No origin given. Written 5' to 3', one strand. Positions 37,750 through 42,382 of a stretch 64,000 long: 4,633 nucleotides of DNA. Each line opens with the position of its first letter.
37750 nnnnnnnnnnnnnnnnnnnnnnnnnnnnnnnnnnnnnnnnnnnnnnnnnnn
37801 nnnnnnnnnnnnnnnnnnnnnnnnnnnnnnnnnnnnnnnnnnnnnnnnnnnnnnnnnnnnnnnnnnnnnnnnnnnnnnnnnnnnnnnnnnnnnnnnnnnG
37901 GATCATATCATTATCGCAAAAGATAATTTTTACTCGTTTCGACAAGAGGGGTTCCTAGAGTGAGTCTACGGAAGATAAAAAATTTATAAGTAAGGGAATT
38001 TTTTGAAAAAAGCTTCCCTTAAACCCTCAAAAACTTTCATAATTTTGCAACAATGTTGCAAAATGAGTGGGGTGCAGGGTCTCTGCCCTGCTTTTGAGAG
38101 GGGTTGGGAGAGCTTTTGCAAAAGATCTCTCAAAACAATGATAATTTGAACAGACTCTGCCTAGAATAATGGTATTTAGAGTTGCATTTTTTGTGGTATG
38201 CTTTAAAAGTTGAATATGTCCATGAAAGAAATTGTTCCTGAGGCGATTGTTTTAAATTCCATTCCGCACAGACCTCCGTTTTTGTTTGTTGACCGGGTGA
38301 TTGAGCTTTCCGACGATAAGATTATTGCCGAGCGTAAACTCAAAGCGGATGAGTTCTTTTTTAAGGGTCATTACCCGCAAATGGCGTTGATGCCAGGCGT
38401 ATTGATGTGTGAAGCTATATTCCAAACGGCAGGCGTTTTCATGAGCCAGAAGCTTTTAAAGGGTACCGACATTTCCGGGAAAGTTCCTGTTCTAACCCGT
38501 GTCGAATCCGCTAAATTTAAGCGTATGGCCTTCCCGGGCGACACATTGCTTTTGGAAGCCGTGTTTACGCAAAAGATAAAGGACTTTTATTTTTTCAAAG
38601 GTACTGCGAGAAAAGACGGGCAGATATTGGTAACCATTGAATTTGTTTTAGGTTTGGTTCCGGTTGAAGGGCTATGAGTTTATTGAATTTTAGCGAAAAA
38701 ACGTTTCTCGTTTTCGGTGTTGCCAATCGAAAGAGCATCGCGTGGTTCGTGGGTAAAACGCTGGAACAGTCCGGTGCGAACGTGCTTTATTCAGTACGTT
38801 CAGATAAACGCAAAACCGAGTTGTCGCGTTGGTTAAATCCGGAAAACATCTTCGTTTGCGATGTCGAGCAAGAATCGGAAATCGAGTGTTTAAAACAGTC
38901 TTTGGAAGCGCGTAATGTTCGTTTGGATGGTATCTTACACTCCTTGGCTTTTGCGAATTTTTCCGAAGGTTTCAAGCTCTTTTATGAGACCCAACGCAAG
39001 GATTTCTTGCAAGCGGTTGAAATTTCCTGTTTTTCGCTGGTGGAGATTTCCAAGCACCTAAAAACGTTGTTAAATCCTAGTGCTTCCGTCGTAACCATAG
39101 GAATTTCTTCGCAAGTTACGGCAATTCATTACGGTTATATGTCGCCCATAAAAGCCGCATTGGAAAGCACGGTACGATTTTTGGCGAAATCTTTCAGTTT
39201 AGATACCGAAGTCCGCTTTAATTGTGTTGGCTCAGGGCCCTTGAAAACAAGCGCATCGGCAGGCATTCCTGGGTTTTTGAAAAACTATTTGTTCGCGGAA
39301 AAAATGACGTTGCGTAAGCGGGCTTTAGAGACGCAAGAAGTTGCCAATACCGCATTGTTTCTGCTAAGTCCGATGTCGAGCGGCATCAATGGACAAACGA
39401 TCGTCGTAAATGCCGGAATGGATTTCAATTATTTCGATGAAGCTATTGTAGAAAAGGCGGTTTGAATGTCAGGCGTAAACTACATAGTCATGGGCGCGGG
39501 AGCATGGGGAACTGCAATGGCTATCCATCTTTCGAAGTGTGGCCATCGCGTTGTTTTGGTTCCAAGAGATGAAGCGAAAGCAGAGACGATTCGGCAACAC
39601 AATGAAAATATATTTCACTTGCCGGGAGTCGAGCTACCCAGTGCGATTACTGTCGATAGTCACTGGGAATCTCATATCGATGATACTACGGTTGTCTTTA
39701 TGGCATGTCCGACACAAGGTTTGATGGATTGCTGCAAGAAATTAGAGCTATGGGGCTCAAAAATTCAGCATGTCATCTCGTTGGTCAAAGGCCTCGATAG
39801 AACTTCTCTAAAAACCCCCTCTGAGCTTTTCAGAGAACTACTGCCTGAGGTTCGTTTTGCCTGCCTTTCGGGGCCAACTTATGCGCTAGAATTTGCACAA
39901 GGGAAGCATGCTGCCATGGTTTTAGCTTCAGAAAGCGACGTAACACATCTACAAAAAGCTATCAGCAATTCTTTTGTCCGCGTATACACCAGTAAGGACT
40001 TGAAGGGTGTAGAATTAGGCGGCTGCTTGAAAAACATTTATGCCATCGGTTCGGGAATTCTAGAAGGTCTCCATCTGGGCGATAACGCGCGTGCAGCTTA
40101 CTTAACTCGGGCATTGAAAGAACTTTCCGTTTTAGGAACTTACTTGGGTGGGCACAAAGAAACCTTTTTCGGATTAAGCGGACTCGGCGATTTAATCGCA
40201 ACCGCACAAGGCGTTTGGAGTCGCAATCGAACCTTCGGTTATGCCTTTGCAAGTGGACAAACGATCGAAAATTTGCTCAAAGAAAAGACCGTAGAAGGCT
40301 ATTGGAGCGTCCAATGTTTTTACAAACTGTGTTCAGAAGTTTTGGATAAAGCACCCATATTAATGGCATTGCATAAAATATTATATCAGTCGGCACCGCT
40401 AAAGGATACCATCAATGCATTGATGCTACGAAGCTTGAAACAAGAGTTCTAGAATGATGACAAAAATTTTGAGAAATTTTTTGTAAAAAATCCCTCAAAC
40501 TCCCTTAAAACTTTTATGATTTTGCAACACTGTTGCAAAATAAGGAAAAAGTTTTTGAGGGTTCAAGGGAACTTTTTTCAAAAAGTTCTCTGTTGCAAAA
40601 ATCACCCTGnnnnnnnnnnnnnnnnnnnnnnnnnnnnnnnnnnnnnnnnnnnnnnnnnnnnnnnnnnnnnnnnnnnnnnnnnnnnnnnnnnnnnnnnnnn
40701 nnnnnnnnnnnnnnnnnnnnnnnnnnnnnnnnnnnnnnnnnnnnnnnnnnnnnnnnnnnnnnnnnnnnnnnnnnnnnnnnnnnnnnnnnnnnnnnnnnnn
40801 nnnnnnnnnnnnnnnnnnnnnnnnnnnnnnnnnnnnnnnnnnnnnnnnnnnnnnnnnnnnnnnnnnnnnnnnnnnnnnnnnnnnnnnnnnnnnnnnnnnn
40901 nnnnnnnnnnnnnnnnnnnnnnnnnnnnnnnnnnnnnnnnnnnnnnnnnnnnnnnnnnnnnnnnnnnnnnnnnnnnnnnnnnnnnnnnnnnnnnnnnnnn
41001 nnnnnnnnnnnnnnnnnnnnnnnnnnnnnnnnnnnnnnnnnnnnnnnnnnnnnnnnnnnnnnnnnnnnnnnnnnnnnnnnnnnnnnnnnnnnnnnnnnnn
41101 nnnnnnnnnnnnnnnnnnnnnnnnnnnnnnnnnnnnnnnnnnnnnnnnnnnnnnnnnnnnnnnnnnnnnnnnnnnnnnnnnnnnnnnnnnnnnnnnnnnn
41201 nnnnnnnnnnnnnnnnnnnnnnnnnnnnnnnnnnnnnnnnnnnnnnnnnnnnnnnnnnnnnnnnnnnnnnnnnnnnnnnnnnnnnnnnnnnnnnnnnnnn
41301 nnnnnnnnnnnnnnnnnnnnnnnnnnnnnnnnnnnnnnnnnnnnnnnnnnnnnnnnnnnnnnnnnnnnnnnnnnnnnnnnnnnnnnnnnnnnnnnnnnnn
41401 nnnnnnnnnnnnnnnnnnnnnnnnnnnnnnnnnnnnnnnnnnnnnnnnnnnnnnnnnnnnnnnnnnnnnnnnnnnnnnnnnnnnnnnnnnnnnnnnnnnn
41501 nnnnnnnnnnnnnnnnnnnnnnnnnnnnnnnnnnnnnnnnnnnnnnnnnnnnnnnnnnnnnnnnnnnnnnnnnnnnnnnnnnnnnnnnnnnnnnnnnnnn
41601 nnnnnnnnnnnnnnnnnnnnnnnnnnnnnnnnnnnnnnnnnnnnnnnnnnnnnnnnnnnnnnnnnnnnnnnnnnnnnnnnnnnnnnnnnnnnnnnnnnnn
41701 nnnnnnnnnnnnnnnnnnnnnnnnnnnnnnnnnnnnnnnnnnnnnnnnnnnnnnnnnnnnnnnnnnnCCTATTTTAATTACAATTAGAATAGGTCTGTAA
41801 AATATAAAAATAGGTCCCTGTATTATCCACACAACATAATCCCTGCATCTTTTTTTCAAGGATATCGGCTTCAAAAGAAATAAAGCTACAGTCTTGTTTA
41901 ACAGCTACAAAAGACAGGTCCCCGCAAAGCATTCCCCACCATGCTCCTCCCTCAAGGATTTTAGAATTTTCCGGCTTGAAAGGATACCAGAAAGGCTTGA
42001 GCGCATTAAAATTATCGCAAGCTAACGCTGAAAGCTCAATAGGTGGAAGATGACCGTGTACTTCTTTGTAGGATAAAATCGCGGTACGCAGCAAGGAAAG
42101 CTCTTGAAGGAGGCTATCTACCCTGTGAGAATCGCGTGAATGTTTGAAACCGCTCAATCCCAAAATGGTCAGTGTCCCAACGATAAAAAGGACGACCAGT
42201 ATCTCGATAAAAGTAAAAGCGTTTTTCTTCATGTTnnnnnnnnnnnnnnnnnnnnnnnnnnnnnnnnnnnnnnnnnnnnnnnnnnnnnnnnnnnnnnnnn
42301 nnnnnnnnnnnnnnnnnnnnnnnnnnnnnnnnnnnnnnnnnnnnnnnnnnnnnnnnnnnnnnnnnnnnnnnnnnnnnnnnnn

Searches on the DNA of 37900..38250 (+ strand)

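Call 68: search_rna_families(source=window, start=37900, end=38250, threshold=evalue, max_evalue=10)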
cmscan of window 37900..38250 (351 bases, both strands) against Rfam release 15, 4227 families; matches with E-value up to 10: 8.
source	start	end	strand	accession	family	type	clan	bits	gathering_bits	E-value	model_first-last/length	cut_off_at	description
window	37973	38061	+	RF01457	rli22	Gene; sRNA;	CL00114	25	80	0.05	1-111/111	no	Listeria sRNA rli22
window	37976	38033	+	RF00038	PrfA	Cis-reg; thermoregulator;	-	18.4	88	4.8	1-132/132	no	PrfA thermoregulator UTR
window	38041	38063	-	RF03697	mir-722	Gene; miRNA;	-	15.3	81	4.5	1-67/67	no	mir-722 microRNA precursor family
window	37991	38021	-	RF03912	mir-4659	Gene; miRNA;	-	14.4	92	6.3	22-52/73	no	mir-4659 microRNA precursor family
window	38072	38234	+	RF01430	snoR134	Gene; snRNA; snoRNA; HACA-box;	-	13.6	40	2.2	1-149/149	no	small nucleolar RNA snoR134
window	37984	38026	+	RF02560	CbSR9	Gene; antisense;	-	13.5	279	3.7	98-140/213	no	Coxiella burnetii sRNA 9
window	38179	38206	-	RF02066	STnc320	Gene; sRNA;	-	13.2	50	8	1-55/55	no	Salmonella enterica sRNA STnc320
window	38072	38250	-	RF02377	SurA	Gene; sRNA;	-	8.6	100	5.9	54-279/279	5'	SurA sRNA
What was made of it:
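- On Any Rfam RNA family: The best sub-threshold hit on a copy is rli22, at 25 bits against a threshold of 80 (call 68).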

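Call 69: search_dna_similar(query=window:37956-38163:+, collection=plasmids, mode=distant, max_evalue=0.01, max_rows=10)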
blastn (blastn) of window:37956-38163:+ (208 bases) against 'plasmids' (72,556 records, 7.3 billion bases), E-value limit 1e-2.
No match.

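Call 70: search_dna_similar(query=window:37956-38163:+, collection=phages, mode=distant, max_evalue=0.01, max_rows=10)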
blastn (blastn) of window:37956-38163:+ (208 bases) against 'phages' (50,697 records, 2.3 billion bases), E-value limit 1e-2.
No match.
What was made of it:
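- Tried and rejected: Plasmids and phages. blastn of a full-length copy found no match in either collection (calls 69, 70).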

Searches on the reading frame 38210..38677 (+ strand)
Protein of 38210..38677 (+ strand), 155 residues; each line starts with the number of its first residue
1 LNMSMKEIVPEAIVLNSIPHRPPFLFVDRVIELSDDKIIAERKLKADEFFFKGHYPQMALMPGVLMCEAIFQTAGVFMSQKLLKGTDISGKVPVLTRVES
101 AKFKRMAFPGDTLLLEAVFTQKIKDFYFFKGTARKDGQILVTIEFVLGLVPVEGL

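Call 39: search_protein_families(library=pfam, proteins=[window:38210-38677:+], max_evalue=0.00001)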
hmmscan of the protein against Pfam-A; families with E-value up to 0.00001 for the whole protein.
window:38210-38677:+ (155 aa): 1 family
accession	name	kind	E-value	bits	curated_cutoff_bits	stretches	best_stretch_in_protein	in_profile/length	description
PF07977.19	FabA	-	1.1e-23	83.8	23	1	18-143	1-137/138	FabA-like domain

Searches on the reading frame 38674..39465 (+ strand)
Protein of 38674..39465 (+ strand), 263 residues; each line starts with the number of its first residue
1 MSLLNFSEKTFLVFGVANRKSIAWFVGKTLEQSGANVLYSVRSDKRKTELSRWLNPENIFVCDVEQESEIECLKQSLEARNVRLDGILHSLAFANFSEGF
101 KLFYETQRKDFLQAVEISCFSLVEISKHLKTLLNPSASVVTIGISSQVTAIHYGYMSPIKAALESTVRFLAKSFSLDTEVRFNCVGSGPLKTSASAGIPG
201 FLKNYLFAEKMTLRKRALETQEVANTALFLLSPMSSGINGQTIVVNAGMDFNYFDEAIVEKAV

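Call 39: search_protein_families(library=pfam, proteins=[window:38674-39465:+], max_evalue=0.00001)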
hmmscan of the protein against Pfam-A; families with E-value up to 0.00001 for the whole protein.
window:38674-39465:+ (263 aa): 2 families
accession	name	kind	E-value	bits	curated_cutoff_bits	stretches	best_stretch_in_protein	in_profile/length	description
PF13561.12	adh_short_C2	-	4.8e-54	183.9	27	1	15-249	1-235/236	Enoyl-(Acyl carrier protein) reductase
PF00106.31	adh_short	-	3.1e-09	37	26.6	1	21-195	11-187/195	short chain dehydrogenase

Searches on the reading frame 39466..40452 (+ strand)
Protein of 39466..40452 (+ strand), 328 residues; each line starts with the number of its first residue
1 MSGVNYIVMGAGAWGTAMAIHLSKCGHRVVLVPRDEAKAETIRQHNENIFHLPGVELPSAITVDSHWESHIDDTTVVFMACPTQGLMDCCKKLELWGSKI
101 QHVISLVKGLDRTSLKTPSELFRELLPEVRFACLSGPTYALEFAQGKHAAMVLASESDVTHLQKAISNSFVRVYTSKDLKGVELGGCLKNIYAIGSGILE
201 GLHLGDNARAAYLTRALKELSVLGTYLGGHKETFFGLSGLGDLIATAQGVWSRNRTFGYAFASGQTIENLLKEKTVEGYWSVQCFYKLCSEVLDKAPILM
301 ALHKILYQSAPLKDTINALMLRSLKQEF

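Call 39: search_protein_families(library=pfam, proteins=[window:39466-40452:+], max_evalue=0.00001)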
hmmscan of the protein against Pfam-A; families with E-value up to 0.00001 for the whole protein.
window:39466-40452:+ (328 aa): 5 families
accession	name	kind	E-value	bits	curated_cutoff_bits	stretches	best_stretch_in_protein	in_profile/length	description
PF07479.19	NAD_Gly3P_dh_C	-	8.1e-44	149.7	25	1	178-316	1-141/142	NAD-dependent glycerol-3-phosphate dehydrogenase C-terminus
PF01210.29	NAD_Gly3P_dh_N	-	9.3e-34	117.1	23.1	1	8-157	4-154/158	NAD-dependent glycerol-3-phosphate dehydrogenase N-terminus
PF20618.3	GPD_NAD_C_bact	-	1e-12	48.8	27.6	1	238-299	1-63/66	Bacterial GPD, NAD-dependent C-terminal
PF02558.23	ApbA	-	4.9e-07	29.9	22.2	1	7-111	2-104/150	Ketopantoate reductase PanE/ApbA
PF03807.23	F420_oxidored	-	1.6e-06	29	21.6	1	8-107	4-92/94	NADP oxidoreductase coenzyme F420-dependent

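Call 56: find_homologous_proteins(query=window:39466-40452:+, max_evalue=1e-60)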
Query window:39466-40452:+ (328 aa): 1638 proteins with E <= 1e-60 among 8000 candidates; the best 120 are listed.
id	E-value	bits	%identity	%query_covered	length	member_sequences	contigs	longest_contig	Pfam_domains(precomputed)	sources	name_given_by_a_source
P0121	1.5e-195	667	89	100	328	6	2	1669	PF20618.4,PF07479.20,PF02558.23,PF01210.30,PF03807.24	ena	-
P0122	1.2e-193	660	88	100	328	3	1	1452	PF20618.4,PF07479.20,PF02558.23,PF01210.30,PF03807.24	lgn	-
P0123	4.4e-192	655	87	100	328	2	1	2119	PF20618.4,PF07479.20,PF02558.23,PF01210.30,PF03807.24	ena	-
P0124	9.5e-184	628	83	100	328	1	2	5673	PF20618.4,PF07479.20,PF02558.23,PF01210.30,PF03807.24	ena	-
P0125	2.4e-180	617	82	100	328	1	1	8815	PF20618.4,PF07479.20,PF02558.23,PF01210.30,PF03807.24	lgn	-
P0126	2.7e-180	616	82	100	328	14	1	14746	PF20618.4,PF07479.20,PF02558.23,PF01210.30,PF03807.24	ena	-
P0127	8.6e-176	602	79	100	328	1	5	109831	PF20618.4,PF07479.20,PF02558.23,PF01210.30,PF03807.24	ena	-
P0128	2.2e-174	597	80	100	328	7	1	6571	PF20618.4,PF07479.20,PF02558.23,PF01210.30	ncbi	-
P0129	1.1e-141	490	66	100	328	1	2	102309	PF20618.4,PF07479.20,PF02558.23,PF01210.30,PF03807.24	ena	-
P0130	5.1e-139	481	63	100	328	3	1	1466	PF20618.4,PF07479.20,PF02558.23,PF01210.30,PF03807.24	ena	-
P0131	6.6e-137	474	64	100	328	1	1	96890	PF20618.4,PF07479.20,PF02558.23,PF01210.30,PF03807.24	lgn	-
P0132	1.3e-136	473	64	100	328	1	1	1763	PF20618.4,PF07479.20,PF02558.23,PF01210.30,PF03807.24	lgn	-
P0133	1.7e-136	473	63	100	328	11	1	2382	PF20618.4,PF07479.20,PF02558.23,PF01210.30,PF03807.24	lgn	-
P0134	1.0e-134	467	62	100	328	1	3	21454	PF20618.4,PF07479.20,PF02558.23,PF01210.30,PF03807.24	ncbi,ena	-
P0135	2.1e-134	466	63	100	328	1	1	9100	PF20618.4,PF07479.20,PF02558.23,PF01210.30,PF03807.24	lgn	-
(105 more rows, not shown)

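Call 58: find_encoding_contigs(protein=P0127, flank=10000, max_places=2)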
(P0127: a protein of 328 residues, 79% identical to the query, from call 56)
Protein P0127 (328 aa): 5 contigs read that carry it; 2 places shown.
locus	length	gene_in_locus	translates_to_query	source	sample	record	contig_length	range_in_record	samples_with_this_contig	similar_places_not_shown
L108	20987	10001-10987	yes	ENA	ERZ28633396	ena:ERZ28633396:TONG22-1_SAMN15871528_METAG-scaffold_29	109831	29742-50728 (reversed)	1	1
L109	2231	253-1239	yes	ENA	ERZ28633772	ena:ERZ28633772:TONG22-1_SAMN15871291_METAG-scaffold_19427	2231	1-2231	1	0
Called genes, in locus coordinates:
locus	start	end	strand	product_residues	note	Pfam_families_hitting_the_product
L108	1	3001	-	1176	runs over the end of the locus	PF01855:POR_N, PF17147:PFOR_II, PF01558:POR, PF10371:EKR, PF12838:Fer4_7, PF13183:Fer4_8, PF13484:Fer4_16, PF02775:TPP_enzyme_C, +8 more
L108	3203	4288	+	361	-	-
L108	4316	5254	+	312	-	-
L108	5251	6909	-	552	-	PF02465:FliD_N, PF07195:FliD_C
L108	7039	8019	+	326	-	PF08240:ADH_N, PF00107:ADH_zinc_N, PF13602:ADH_zinc_N_2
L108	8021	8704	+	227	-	PF20582:UPF0758_N, PF12826:HHH_2 (faint), PF04002:RadC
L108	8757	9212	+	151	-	PF22817:ApeP-like (weak), PF07977:FabA, PF22818:ApeI-like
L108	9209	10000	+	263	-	PF00106:adh_short, PF13561:adh_short_C2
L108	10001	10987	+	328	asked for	PF01210:NAD_Gly3P_dh_N, PF02558:ApbA (weak), PF03807:F420_oxidored (weak), PF07479:NAD_Gly3P_dh_C, PF20618:GPD_NAD_C_bact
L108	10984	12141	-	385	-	PF13188:PAS_8 (weak), PF13426:PAS_9 (faint), PF00512:HisKA, PF02518:HATPase_c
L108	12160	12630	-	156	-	-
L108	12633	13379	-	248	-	PF00300:His_Phos_1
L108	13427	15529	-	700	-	PF00072:Response_reg, PF08448:PAS_4 (faint), PF13188:PAS_8 (faint), PF00989:PAS (weak), PF13426:PAS_9, PF00512:HisKA (weak), PF02518:HATPase_c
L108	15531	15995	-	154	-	PF00072:Response_reg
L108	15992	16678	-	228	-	-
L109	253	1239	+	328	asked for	PF01210:NAD_Gly3P_dh_N, PF02558:ApbA (weak), PF03807:F420_oxidored (weak), PF07479:NAD_Gly3P_dh_C, PF20618:GPD_NAD_C_bact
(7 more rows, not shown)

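Call 59: find_encoding_contigs(protein=P0126, flank=10000, max_places=2)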
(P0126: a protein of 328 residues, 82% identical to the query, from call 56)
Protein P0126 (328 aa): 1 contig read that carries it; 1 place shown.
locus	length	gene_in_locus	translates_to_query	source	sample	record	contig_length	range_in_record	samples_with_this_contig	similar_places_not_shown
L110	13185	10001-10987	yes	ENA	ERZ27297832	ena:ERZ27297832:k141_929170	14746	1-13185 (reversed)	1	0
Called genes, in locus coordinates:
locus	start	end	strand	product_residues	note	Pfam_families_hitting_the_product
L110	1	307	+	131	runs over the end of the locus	PF05932:CesT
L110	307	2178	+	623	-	-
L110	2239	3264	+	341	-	PF00044:Gp_dh_N, PF02800:Gp_dh_C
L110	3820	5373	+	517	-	-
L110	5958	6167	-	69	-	-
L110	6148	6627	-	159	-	PF05932:CesT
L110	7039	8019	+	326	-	PF08240:ADH_N, PF00107:ADH_zinc_N, PF13602:ADH_zinc_N_2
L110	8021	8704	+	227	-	PF20582:UPF0758_N, PF04002:RadC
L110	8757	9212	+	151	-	PF22817:ApeP-like, PF07977:FabA, PF22818:ApeI-like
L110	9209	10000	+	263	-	PF00106:adh_short, PF13561:adh_short_C2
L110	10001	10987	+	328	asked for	PF01210:NAD_Gly3P_dh_N, PF02558:ApbA, PF03807:F420_oxidored, PF07479:NAD_Gly3P_dh_C, PF20618:GPD_NAD_C_bact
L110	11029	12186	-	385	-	PF13188:PAS_8 (weak), PF00512:HisKA, PF02518:HATPase_c, PF14501:HATPase_c_5 (faint)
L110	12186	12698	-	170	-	-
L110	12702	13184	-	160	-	?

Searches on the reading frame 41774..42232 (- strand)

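Call 39: search_protein_families(library=pfam, proteins=[window:41774-42232:-], max_evalue=0.00001)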
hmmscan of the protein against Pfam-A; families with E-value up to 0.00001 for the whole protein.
window:41774-42232:- (152 aa): 0 families

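Call 54: search_protein_families(library=pfam, proteins=[window:41774-42232:-], max_evalue=0.01)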
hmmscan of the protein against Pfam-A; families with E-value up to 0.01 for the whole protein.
window:41774-42232:- (152 aa): 1 family
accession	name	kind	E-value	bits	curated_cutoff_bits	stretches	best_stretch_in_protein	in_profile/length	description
PF07963.17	N_methyl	-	0.00082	19.3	21.2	1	2-23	3-24/27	Prokaryotic N-terminal methylation motif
